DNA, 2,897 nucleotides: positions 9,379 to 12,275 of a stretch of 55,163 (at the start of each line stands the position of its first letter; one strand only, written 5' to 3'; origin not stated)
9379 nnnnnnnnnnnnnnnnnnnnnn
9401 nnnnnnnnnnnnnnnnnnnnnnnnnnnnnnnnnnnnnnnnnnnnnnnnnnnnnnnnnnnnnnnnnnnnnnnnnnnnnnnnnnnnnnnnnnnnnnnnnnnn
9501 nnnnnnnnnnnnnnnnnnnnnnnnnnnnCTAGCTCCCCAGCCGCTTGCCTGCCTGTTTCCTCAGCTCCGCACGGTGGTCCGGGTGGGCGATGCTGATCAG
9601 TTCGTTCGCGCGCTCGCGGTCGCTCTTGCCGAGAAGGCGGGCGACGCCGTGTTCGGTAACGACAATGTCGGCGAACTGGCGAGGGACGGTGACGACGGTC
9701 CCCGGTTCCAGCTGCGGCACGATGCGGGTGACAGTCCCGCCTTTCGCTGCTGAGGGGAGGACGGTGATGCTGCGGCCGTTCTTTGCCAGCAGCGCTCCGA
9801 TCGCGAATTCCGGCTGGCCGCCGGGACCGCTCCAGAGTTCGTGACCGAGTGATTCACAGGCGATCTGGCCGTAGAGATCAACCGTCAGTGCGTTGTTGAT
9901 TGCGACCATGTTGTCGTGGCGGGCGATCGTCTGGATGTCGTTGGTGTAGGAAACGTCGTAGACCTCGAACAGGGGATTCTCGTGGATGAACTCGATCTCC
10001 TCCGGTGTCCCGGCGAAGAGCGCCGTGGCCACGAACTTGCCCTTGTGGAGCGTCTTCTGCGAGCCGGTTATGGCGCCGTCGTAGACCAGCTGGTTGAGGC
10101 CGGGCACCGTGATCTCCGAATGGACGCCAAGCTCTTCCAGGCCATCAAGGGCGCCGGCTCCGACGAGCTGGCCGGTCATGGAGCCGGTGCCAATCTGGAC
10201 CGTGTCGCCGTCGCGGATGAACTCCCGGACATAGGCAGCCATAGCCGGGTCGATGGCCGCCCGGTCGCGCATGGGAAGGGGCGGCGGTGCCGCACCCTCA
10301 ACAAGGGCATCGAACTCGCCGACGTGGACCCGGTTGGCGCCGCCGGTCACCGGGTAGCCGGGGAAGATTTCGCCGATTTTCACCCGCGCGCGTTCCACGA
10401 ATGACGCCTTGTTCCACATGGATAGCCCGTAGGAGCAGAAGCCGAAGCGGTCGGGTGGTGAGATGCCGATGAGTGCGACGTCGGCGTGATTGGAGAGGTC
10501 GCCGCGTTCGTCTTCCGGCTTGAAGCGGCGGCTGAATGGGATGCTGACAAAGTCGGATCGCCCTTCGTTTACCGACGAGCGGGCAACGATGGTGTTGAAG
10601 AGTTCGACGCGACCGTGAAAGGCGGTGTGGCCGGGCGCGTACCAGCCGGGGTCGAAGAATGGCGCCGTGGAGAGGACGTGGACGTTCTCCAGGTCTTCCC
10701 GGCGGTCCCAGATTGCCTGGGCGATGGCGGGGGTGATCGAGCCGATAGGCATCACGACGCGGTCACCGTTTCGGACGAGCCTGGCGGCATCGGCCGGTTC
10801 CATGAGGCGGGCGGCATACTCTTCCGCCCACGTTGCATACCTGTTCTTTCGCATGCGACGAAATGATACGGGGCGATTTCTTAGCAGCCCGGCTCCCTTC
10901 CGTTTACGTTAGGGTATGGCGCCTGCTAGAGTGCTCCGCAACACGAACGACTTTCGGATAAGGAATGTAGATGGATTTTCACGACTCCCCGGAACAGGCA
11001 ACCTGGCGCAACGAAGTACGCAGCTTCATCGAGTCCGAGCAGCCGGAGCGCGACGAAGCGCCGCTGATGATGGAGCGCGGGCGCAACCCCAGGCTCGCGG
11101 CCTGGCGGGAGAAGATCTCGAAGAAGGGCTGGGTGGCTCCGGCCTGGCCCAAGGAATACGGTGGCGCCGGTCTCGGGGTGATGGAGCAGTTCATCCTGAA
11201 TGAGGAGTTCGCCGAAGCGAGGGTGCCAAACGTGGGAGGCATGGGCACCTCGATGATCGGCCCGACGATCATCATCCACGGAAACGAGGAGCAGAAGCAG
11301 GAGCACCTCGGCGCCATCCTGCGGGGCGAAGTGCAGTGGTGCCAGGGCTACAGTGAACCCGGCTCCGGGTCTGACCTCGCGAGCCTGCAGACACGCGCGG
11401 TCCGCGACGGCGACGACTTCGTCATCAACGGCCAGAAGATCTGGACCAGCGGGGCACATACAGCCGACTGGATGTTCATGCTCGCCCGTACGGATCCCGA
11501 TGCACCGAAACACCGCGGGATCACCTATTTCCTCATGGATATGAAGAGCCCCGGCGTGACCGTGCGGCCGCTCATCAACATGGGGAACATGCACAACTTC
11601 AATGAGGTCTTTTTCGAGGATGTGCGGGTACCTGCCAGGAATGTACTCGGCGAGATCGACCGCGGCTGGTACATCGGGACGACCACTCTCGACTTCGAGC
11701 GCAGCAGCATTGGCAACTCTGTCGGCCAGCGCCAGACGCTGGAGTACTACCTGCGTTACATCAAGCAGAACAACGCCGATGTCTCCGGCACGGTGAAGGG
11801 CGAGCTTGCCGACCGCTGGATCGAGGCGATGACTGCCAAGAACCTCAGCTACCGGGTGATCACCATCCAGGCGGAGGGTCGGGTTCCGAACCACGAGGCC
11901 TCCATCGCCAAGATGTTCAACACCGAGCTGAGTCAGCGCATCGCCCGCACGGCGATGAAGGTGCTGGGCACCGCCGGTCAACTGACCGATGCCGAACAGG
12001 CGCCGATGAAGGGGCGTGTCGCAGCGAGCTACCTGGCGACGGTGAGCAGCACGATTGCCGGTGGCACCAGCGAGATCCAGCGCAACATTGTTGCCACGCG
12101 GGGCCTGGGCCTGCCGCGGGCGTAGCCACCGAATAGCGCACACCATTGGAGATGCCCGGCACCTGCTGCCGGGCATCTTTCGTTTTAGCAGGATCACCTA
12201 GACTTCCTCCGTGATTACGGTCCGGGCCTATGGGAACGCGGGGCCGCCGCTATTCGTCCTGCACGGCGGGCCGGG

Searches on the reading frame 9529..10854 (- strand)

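Call 17: search_protein_families(library=pfam, proteins=[window:9529-10854:-])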
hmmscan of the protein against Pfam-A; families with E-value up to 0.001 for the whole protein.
window:9529-10854:- (441 aa): 2 families
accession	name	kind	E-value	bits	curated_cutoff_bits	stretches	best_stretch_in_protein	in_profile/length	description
PF13336.12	AcetylCoA_hyd_C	-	2.1e-55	187.3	23.7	1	282-435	1-154/154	Acetyl-CoA hydrolase/transferase C-terminal domain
PF02550.21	AcetylCoA_hydro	-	5e-05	23.8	24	1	11-168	3-169/198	Acetyl-CoA hydrolase/transferase N-terminal domain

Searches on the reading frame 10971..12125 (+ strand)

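Call 17: search_protein_families(library=pfam, proteins=[window:10971-12125:+])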
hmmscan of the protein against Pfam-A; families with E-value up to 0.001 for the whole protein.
window:10971-12125:+ (384 aa): 3 families
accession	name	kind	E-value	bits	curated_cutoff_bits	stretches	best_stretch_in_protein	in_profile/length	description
PF02770.24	Acyl-CoA_dh_M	-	4.5e-24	84.9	33.3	1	124-218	1-97/97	Acyl-CoA dehydrogenase, middle domain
PF00441.29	Acyl-CoA_dh_1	-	4.1e-21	76.1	22.4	1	230-378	1-149/150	Acyl-CoA dehydrogenase, C-terminal domain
PF02771.21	Acyl-CoA_dh_N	-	3.2e-19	69.8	22.9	1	6-120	1-113/113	Acyl-CoA dehydrogenase, N-terminal domain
